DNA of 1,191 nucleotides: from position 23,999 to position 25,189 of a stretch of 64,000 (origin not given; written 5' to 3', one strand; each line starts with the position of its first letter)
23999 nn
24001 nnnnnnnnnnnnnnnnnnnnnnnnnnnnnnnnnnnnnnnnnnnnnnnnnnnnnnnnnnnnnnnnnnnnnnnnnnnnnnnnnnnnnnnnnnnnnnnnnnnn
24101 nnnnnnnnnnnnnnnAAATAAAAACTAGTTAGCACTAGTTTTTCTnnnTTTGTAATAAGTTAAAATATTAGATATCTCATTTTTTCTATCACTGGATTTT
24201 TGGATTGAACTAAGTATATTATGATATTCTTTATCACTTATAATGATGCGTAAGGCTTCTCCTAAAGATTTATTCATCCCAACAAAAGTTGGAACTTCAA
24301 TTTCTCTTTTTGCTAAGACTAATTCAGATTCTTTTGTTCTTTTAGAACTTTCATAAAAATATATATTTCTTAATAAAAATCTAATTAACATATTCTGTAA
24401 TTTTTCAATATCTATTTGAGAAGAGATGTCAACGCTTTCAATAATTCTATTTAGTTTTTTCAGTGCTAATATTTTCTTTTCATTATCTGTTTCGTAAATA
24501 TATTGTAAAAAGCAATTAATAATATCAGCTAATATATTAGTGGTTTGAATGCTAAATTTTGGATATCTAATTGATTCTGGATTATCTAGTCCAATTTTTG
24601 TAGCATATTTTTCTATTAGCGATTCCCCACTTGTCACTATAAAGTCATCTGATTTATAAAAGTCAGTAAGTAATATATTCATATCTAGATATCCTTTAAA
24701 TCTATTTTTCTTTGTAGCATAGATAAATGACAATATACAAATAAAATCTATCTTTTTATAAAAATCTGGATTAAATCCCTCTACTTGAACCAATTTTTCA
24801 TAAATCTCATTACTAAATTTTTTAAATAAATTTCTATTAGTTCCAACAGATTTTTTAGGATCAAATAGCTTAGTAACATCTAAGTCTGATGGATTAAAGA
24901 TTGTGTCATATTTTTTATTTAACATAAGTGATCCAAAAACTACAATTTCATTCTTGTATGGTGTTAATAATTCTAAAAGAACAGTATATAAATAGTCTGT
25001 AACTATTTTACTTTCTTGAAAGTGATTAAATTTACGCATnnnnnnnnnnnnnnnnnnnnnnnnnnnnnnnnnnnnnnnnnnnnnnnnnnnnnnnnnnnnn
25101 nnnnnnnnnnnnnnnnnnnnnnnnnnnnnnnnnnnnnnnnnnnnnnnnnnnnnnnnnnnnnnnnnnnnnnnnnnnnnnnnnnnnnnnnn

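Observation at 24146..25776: Metallophosphoesterase fused to a Pol-beta-type nucleotidyltransferase-like domain, driven by a perfect consensus promoter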

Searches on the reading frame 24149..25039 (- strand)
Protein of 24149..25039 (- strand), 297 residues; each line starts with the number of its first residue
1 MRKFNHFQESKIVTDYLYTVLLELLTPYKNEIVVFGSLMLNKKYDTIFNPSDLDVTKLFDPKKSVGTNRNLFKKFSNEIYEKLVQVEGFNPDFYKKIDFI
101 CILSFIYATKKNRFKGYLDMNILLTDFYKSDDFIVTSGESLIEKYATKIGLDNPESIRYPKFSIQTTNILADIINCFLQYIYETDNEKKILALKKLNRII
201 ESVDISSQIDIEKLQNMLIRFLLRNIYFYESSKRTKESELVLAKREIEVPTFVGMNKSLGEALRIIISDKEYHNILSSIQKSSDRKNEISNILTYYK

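Call 31: search_solved_structures(query=A2, max_evalue=10, show_alignments=3)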
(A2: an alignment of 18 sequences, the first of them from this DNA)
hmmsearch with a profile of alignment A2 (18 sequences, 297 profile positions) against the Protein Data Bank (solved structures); distinct sequences matched with E-value up to 10: 0.

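Call 32: search_protein_families(library=pfam, alignment_id=A2, max_evalue=10)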
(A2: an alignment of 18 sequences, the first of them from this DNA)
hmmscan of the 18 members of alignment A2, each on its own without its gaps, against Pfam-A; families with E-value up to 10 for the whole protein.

A. member 1, seq(297 aa): 0 families

B. families by the number of members that match (of 18 scanned): 13 families
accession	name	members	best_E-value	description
PF01909.29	NTP_transf_2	2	8.8e-05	Nucleotidyltransferase domain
PF12729.13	4HB_MCP_1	1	0.014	Four helix bundle sensory module for signal transduction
PF04818.19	CID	1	0.022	CID domain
PF20951.2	Flu_PB2_6th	1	0.026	Influenza RNA polymerase PB2 6th domain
PF04380.18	BMFP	1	0.032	Membrane fusogenic activity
PF17341.8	DUF5371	1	0.069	Family of unknown function (DUF5371)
PF17924.6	TetR_C_19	1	0.085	Tetracyclin repressor-like, C-terminal domain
PF22600.2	MTPAP-like_central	1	0.091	Poly(A) RNA polymerase, mitochondrial-like, central palm domain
PF23001.1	MBTP1_N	1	0.11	Membrane-bound Site-1 Protease Family N-terminal domain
PF21401.2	AcrF3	1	0.19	Cas3 inhibitor AcrF3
PF03444.21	HrcA_DNA-bdg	1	0.33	Winged helix-turn-helix transcription repressor, HrcA DNA-binding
PF10374.15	EST1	1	2.1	Telomerase activating protein Est1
PF08929.15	PoNi_C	1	9.3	PoNe immunity proteins (PoNi), C-terminal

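Call 44: predict_structure(alignment_id=A2)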
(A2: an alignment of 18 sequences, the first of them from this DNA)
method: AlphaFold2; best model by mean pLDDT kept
length: 297 residues; sequences in the alignment: 18
mean_pLDDT: 91.2   pTM: 0.88
mean pLDDT of the five models: 91.2, 90.8, 89.9, 89.6, 87.9
residues with pLDDT >= 90: 218; 70-90: 70; 50-70: 9; < 50: 0
segments of 3 or more residues with pLDDT < 50: none
pLDDT, mean of each block of 10 residues (from residue 1): 70 92 97 95 90 94 94 96 92 91 91 92 93 95 87 77 96 95 93 92 84 94 96 93 88 79 93 96 96 92
secondary structure, 60 per line:
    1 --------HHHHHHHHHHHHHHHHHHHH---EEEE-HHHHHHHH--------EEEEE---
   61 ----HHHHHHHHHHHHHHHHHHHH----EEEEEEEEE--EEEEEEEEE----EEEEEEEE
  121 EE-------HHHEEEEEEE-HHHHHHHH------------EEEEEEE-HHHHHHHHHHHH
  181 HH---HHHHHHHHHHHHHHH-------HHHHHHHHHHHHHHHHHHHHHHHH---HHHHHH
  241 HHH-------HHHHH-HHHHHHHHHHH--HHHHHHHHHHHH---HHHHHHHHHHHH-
elements in order: H9-28 E32-35 H37-44 E53-57 H65-84 E89-97 E100-108 E113-122 E133-139 H141-148 E161-167 H169-182 H186-200 H208-231 H235-243 H251-255 H257-267 H270-281 H285-296

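Call 47: fold_search(model_id=the predicted structure, library=pdb)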
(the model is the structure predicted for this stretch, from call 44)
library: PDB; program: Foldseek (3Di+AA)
matches with E <= 10: 964; with E <= 0.001: 11
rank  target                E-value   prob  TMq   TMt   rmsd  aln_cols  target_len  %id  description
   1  7c46                  9.0e-06  1.00  0.47  0.48   6.0       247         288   10  Crystal Structure of Rv1045 toxin point variant K189A (released 2021-05-26)
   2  4ok0_B                1.3e-05  1.00  0.43  0.53  12.0       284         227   15  Crystal structure of putative nucleotidyltransferase from H. pylori (released 2014-04-09)
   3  4ok0_A                2.0e-05  1.00  0.40  0.50  11.4       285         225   15  Crystal structure of putative nucleotidyltransferase from H. pylori (released 2014-04-09)
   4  4o8s                  3.1e-05  1.00  0.42  0.52  11.0       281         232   14  Crystal structure of JHP933 from Helicobacter pylori (released 2014-09-10)
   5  6j7s                  4.3e-05  1.00  0.49  0.50   5.3       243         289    9  Crystal structure of toxin TglT (unusual type guanylyltransferase-like toxin, Rv1045) wild type protein from Mycobacteri (released 2020-05-13)
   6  6j7o                  4.6e-05  1.00  0.50  0.51   9.0       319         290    9  Crystal structure of toxin TglT (unusual type guanylyltransferase-like toxin, Rv1045) mutant E146Q from Mycobacterium tu (released 2020-05-13)
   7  6y5u                  7.1e-05  1.00  0.45  0.46   6.4       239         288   10  MenT3 (aka TglT), nucleotidyltransferase toxin Rv1045 from Mycobacterium tuberculosis (released 2020-09-16)
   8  6j7q                  7.9e-05  1.00  0.49  0.50   9.3       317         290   10  Crystal structure of toxin TglT (unusual type guanylyltransferase-like toxin, Rv1045) mutant S78A from Mycobacterium tub (released 2020-05-13)
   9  8xhr_A                9.3e-05  1.00  0.49  0.50   5.8       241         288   10  Crystal structure of Mycobacterium tuberculosis MenT3 bound with CTP (released 2024-02-28)
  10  6j7r                  1.0e-04  1.00  0.50  0.51   5.2       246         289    9  Crystal structure of toxin TglT (unusual type guanylyltransferase-like toxin, Rv1045) mutant S78A co-expressed with TakA (released 2020-05-13)
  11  5uvd                  1.2e-04  1.00  0.38  0.48   9.8       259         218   11  Crystal structure of an antigenic nucleotidyltransferase-like protein from Paracoccidioides brasiliensis (released 2018-01-31)
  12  4xq7                  1.3e-03  0.99  0.32  0.29  14.8       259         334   12  The crystal structure of the OAS-like domain (OLD) of human OASL (released 2015-04-22)
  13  4lew_A                1.8e-03  0.89  0.27  0.24  15.8       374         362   10  Structure of human cGAS (released 2013-12-25)
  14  7lz3_A                3.0e-03  0.85  0.27  0.24  16.1       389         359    8  Computational design of constitutively active cGAS (released 2022-03-16)
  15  3hiy_A                3.0e-03  0.77  0.25  0.21  19.6       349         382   13  Minor Editosome-Associated TUTase 1 with bound UTP and Mg (released 2010-05-12)
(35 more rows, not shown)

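Call 61: search_protein_representatives(alignment_id=A2)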
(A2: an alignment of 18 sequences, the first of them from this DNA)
Query: 18 sequences, 297 profile positions. Proteins with E-value up to 0.001 (for the whole library): 61; up to 1e-10: 52; up to 1e-30: 33. The best 61 are listed.
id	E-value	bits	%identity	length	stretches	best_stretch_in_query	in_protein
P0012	3.1e-122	424.1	-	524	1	1-297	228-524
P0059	1.5e-100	352.9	-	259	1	39-297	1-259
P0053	1.6e-94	333.1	-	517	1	2-297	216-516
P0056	1.7e-92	326.4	-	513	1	2-296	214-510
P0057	1.9e-86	306.6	-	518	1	4-296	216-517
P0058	7.1e-80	285.0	-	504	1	2-296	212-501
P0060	4.0e-76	272.7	-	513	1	5-296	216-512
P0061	4.5e-73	262.7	-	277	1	1-183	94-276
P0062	5.6e-70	252.6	-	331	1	2-294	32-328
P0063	7.0e-69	248.9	-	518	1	4-295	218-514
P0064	2.2e-68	247.3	-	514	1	2-297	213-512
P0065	6.7e-67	242.4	-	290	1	14-282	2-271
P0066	1.4e-66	241.4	-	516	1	6-297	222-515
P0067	1.3e-65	238.2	-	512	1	3-289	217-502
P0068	1.2e-64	235.0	-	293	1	13-292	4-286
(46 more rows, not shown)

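Call 69: search_dna_similar(query=window:24149-25039:-, collection=phages, mode=protein, max_evalue=1, max_rows=10)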
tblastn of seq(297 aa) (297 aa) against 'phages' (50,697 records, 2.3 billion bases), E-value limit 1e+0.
No match.

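Call 102: find_related_loci(query=A2, collection=viral_contigs, flank=5000)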
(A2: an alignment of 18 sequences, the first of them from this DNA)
Query A2 (297 aa) in viral_contigs; peptide patterns used: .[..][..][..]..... (x = any residue, [..] = any of these).
108 stretches matched a pattern, but none encodes a relative of the query by tblastn (E <= 1e-3).
